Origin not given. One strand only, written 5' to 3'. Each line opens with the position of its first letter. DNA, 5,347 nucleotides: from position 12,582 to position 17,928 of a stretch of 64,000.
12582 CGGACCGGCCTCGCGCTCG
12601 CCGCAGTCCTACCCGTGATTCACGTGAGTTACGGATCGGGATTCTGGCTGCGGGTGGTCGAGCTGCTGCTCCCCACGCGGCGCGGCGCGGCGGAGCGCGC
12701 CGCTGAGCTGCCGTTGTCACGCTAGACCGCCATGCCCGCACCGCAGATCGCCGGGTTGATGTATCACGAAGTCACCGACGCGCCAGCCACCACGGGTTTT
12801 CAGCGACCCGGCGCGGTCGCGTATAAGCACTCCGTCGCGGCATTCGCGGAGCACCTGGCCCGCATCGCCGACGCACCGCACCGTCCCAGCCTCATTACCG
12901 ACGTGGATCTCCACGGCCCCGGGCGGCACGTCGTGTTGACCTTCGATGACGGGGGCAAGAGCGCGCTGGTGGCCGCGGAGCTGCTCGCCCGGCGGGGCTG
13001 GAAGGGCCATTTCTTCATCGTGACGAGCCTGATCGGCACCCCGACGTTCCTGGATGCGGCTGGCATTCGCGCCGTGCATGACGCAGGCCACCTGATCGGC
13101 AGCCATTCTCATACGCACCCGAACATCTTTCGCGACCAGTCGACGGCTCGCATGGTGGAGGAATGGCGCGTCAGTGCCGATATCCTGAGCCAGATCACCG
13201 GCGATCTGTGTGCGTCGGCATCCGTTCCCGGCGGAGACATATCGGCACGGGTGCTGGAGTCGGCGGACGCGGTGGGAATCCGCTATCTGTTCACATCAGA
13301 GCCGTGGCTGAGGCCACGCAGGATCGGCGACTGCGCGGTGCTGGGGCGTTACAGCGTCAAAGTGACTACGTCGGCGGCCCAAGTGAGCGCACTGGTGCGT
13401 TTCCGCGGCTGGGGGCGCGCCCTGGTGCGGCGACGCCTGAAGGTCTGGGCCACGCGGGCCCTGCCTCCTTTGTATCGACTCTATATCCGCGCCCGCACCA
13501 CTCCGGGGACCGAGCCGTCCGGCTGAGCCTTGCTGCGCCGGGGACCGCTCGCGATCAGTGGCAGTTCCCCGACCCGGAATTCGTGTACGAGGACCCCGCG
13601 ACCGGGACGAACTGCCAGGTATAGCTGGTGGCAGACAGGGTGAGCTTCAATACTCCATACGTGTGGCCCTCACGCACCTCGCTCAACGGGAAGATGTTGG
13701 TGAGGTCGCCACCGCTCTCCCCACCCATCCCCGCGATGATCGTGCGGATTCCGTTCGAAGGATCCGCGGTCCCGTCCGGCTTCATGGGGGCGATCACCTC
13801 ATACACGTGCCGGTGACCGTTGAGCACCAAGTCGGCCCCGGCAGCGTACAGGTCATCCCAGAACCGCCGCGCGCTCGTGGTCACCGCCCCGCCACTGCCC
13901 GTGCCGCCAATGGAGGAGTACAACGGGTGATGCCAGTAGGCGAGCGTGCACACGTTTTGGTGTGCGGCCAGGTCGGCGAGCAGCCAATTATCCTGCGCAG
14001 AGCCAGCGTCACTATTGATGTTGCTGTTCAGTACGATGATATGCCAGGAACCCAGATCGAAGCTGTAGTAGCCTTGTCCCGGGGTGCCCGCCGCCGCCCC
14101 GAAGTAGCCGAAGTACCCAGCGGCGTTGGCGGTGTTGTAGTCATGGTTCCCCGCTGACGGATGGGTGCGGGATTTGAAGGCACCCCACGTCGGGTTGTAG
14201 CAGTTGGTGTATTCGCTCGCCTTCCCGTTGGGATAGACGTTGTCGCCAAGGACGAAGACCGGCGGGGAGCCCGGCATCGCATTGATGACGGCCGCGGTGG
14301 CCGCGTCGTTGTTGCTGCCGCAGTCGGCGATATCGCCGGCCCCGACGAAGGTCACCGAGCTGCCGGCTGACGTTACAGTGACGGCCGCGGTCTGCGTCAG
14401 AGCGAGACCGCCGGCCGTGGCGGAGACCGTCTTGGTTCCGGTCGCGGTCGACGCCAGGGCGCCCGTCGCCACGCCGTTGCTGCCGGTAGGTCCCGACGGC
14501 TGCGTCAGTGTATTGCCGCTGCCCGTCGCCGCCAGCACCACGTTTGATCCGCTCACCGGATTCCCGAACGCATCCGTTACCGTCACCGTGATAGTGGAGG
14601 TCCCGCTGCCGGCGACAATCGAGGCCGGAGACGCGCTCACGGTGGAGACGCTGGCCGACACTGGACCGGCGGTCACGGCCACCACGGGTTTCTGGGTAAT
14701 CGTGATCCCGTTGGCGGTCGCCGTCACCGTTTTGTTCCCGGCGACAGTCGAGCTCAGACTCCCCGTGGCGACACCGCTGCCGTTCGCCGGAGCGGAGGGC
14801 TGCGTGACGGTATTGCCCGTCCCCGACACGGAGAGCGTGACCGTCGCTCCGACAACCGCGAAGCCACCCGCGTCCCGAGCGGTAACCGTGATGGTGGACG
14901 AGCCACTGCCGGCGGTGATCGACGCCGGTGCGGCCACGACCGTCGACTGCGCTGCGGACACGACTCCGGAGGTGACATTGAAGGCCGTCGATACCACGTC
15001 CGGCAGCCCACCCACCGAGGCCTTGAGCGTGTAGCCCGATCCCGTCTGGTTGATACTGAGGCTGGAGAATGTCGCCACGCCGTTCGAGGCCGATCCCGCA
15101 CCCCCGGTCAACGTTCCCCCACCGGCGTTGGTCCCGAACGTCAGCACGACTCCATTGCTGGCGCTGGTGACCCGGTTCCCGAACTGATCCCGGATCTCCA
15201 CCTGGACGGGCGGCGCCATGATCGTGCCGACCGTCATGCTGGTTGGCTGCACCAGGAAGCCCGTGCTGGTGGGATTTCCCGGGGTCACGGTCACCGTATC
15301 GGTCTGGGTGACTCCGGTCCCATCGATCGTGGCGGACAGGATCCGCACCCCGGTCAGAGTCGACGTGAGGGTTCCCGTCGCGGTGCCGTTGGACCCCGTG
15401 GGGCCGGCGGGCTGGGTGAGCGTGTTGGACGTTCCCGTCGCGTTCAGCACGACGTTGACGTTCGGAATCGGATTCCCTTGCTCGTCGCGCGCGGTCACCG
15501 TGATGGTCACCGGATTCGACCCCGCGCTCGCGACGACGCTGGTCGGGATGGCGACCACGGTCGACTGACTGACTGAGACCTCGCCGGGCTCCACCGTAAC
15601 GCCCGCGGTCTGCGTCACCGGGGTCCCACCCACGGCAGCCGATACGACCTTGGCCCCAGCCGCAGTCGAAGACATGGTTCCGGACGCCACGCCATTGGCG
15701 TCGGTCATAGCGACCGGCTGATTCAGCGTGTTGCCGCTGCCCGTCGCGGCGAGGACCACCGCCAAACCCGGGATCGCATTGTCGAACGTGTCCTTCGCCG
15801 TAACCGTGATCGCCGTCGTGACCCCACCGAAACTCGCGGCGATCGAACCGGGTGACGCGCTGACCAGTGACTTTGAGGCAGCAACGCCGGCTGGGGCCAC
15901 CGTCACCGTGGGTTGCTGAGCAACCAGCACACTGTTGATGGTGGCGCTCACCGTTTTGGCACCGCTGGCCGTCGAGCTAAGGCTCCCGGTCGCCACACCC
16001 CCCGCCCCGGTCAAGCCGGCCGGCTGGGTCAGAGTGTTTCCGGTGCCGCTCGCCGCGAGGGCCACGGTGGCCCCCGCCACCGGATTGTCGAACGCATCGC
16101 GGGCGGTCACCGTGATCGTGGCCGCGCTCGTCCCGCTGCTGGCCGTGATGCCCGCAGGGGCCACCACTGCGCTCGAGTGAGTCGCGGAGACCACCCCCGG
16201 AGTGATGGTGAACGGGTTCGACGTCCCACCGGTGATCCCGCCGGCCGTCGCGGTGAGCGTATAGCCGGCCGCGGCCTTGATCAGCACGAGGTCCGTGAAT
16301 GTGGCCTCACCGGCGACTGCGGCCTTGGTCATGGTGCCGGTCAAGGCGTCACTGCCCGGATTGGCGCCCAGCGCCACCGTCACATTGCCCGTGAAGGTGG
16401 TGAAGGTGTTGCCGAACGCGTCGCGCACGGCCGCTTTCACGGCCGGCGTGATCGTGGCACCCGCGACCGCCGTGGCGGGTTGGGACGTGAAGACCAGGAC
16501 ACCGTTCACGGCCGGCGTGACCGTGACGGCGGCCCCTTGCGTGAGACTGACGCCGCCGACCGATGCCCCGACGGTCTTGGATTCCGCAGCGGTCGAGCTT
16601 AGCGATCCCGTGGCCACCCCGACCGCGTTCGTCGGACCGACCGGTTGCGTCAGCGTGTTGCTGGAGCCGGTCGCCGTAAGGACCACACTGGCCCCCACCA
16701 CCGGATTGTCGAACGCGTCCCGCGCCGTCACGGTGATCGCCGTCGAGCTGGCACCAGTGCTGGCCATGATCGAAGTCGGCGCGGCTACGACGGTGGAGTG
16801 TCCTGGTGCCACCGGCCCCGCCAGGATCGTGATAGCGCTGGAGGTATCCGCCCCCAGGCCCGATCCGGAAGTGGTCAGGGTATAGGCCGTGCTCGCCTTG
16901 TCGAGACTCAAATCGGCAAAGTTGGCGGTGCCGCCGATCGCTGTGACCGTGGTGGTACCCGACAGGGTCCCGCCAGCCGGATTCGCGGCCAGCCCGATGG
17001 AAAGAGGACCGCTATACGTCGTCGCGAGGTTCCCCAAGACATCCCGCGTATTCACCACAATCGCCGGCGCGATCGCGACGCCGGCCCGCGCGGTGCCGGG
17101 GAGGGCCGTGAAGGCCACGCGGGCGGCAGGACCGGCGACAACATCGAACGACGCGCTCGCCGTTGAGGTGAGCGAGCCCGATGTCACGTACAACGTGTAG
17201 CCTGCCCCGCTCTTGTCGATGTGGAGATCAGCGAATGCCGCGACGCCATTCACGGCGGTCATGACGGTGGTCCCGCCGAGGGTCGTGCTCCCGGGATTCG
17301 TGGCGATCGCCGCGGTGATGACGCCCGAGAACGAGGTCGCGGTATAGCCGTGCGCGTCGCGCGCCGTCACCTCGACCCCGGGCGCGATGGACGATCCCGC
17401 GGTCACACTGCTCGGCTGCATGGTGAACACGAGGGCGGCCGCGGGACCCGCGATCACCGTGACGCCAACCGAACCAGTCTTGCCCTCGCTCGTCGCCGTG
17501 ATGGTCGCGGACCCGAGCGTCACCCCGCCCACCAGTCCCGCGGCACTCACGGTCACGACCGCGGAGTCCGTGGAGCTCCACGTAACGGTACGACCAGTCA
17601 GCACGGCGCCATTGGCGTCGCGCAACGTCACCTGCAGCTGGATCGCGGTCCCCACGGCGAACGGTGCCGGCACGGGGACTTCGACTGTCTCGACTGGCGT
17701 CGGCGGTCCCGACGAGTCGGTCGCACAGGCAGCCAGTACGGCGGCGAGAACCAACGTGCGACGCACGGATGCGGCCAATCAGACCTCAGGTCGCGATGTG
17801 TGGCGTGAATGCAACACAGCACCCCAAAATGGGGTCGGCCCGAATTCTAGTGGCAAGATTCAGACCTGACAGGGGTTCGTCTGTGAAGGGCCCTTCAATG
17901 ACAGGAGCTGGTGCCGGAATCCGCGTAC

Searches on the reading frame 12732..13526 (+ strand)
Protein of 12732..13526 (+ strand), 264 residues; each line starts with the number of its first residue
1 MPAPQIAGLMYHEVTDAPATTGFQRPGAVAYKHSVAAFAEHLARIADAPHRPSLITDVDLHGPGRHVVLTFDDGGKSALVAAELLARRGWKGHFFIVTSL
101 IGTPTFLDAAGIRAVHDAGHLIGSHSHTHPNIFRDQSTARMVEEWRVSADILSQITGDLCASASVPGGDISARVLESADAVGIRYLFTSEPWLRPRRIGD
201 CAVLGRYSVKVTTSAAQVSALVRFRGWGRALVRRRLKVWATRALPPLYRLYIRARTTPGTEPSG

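Call 34: search_protein_families(library=pfam, proteins=[window:12732-13526:+], max_evalue=0.001)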
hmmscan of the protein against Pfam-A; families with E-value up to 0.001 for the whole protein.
window:12732-13526:+ (264 aa): 1 family
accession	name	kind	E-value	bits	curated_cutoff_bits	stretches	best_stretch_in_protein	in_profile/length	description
PF01522.26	Polysacc_deac_1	-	3.9e-19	69.3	23.1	1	63-185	5-123/124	Polysaccharide deacetylase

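Call 77: find_homologous_proteins(query=window:12732-13526:+, max_evalue=1e-20)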
Query window:12732-13526:+ (264 aa): 2368 proteins with E <= 1e-20 among 8000 candidates; the best 120 are listed.
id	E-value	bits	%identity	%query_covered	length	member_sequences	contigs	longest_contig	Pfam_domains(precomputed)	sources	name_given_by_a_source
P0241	1.3e-161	554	94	100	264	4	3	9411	PF01522.27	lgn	-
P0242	8.0e-150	515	88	100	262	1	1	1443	PF01522.27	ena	-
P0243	2.0e-133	462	80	95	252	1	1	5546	PF01522.27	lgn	-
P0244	2.5e-133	461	79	99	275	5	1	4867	PF01522.27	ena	-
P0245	7.5e-133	460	77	99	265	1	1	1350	PF01522.27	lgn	-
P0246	1.2e-131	456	78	98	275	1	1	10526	PF01522.27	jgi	jgi:peptidoglycan/xylan/chitin deacetylase (PgdA/CDA1 family)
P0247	1.0e-130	453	79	97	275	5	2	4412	PF01522.27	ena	-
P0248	3.9e-130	451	78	99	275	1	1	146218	PF01522.27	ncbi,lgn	-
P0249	1.0e-128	446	78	96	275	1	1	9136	PF01522.27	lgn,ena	-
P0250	2.9e-126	438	79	95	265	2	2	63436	PF01522.27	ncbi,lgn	-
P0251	8.5e-126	437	75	96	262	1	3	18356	PF01522.27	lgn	-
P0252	7.4e-125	434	74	98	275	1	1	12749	PF01522.27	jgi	-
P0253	5.9e-124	431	76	96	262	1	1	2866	PF01522.27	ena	-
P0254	8.7e-124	430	75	98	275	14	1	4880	PF01522.27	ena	-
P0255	4.2e-123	428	74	96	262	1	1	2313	PF01522.27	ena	-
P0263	5.6e-121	421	78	94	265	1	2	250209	PF01522.27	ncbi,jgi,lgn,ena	-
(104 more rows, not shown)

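Call 80: find_encoding_contigs(protein=P0248, flank=10000, max_places=1)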
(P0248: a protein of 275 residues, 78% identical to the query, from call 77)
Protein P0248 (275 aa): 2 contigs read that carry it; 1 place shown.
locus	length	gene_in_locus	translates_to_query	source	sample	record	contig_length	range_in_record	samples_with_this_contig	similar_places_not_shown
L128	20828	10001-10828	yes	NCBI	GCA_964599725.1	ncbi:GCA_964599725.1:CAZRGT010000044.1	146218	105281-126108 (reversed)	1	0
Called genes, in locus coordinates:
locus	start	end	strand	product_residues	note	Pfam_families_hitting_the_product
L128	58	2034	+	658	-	PF13522:GATase_6, PF13537:GATase_7, PF00733:Asn_synthase, PF06508:QueC (weak)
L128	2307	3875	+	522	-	-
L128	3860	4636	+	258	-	PF13238:AAA_18 (faint)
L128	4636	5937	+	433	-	PF04932:Wzy_C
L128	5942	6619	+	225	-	PF02223:Thymidylate_kin (faint)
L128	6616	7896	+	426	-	PF15632:ATPgrasp_Ter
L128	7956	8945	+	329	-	PF13439:Glyco_transf_4, PF13579:Glyco_trans_4_4, PF13692:Glyco_trans_1_4, PF00534:Glycos_transf_1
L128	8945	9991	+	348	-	PF00535:Glycos_transf_2, PF13506:Glyco_transf_21 (weak), PF13641:Glyco_tranf_2_3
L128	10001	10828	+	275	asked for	PF01522:Polysacc_deac_1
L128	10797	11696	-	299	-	PF00149:Metallophos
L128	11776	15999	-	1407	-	PF02369:Big_1, PF09134:Invasin_D3, PF02369:Big_1, PF09134:Invasin_D3, PF02369:Big_1, PF09134:Invasin_D3, PF02369:Big_1, PF09134:Invasin_D3, +5 more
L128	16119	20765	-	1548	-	PF02368:Big_2, PF18565:Glyco_hydro2_C5 (faint), PF26198:Ig_SMCHD1_6th (faint), PF02369:Big_1, PF09134:Invasin_D3, PF13860:FlgD_ig (faint), PF02369:Big_1, PF00149:Metallophos (faint)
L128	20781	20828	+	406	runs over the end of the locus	PF04892:VanZ-LLP1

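Call 81: find_encoding_contigs(protein=P0263, flank=10000, max_places=1)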
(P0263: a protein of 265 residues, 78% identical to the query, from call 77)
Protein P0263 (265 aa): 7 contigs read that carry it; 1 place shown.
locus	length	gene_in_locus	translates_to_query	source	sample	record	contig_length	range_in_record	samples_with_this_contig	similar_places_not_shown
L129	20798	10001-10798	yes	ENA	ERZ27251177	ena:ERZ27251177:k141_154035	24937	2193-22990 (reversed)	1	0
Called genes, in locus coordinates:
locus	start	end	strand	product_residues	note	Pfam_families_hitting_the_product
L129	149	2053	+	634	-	PF13522:GATase_6, PF13537:GATase_7, PF00733:Asn_synthase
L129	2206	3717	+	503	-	PF01943:Polysacc_synt, PF13440:Polysacc_synt_3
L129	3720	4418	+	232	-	PF13671:AAA_33 (weak), PF13238:AAA_18 (faint)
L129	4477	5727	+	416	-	PF04932:Wzy_C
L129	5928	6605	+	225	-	PF02223:Thymidylate_kin (faint)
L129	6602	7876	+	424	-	PF15632:ATPgrasp_Ter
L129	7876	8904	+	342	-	PF13439:Glyco_transf_4, PF13579:Glyco_trans_4_4, PF00534:Glycos_transf_1, PF13692:Glyco_trans_1_4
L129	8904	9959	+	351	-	PF13506:Glyco_transf_21 (weak), PF13641:Glyco_tranf_2_3, PF00535:Glycos_transf_2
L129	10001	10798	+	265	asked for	PF01522:Polysacc_deac_1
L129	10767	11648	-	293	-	PF00149:Metallophos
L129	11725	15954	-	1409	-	PF02369:Big_1, PF09134:Invasin_D3, PF02369:Big_1, PF09134:Invasin_D3, PF02369:Big_1, PF09134:Invasin_D3, PF02369:Big_1, PF09134:Invasin_D3, +5 more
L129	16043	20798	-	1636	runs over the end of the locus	PF02368:Big_2, PF13620:CarboxypepD_reg (faint), PF18565:Glyco_hydro2_C5 (faint), PF02369:Big_1, PF09134:Invasin_D3, PF02369:Big_1, PF00149:Metallophos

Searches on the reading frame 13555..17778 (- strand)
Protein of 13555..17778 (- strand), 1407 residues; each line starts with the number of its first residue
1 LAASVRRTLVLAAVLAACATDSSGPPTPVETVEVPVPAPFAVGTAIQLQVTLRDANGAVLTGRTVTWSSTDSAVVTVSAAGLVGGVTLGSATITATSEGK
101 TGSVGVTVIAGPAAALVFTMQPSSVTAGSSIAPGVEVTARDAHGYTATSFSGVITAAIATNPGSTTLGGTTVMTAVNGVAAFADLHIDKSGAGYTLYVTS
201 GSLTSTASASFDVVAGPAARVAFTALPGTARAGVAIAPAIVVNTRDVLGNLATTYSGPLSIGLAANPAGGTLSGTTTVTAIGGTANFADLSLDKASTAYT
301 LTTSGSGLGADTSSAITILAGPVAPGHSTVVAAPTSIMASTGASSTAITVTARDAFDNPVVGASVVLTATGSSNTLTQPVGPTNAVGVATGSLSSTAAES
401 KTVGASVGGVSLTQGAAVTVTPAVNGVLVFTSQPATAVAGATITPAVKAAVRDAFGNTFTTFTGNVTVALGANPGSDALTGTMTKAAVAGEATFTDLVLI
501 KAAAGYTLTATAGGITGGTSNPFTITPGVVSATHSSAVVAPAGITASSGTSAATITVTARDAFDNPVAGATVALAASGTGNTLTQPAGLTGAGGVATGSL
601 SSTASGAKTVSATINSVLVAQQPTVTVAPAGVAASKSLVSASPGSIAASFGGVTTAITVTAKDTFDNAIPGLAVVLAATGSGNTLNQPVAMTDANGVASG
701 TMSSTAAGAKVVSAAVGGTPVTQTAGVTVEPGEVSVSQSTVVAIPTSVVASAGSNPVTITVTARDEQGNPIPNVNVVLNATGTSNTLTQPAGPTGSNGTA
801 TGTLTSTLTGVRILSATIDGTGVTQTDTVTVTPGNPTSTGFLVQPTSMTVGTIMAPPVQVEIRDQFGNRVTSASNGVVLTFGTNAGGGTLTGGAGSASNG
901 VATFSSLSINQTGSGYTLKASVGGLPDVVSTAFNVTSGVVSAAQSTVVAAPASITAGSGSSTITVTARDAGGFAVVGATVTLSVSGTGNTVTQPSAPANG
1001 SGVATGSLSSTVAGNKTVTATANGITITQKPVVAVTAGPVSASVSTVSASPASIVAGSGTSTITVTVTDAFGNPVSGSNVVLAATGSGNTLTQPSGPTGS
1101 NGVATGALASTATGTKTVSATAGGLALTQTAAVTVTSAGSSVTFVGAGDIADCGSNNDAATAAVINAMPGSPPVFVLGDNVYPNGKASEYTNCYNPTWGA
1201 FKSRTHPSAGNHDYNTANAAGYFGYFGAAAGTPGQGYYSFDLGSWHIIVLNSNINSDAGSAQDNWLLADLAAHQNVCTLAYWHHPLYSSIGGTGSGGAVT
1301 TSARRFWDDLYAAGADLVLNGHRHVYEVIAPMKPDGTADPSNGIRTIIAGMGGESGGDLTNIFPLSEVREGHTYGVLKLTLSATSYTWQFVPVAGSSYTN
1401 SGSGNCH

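Call 5: search_protein_families(library=pfam, proteins=[window:13555-17778:-], max_evalue=0.01)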
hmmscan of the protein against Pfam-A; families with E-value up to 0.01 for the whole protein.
window:13555-17778:- (1407 aa): 4 families
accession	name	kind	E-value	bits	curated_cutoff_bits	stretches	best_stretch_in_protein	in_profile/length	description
PF02369.22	Big_1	-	1.4e-70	233.9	34.9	7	739-831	2-92/93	Bacterial Ig-like domain (group 1)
PF09134.16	Invasin_D3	-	9.7e-62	206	33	6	1042-1137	2-97/98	Invasin, domain 3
PF00149.33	Metallophos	-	6.2e-08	33.7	21.5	1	1148-1326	7-191/191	Calcineurin-like phosphoesterase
PF24107.1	DUF7382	-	0.0074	16.6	27.4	1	1044-1105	3-63/65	Domain of unknown function (DUF7382)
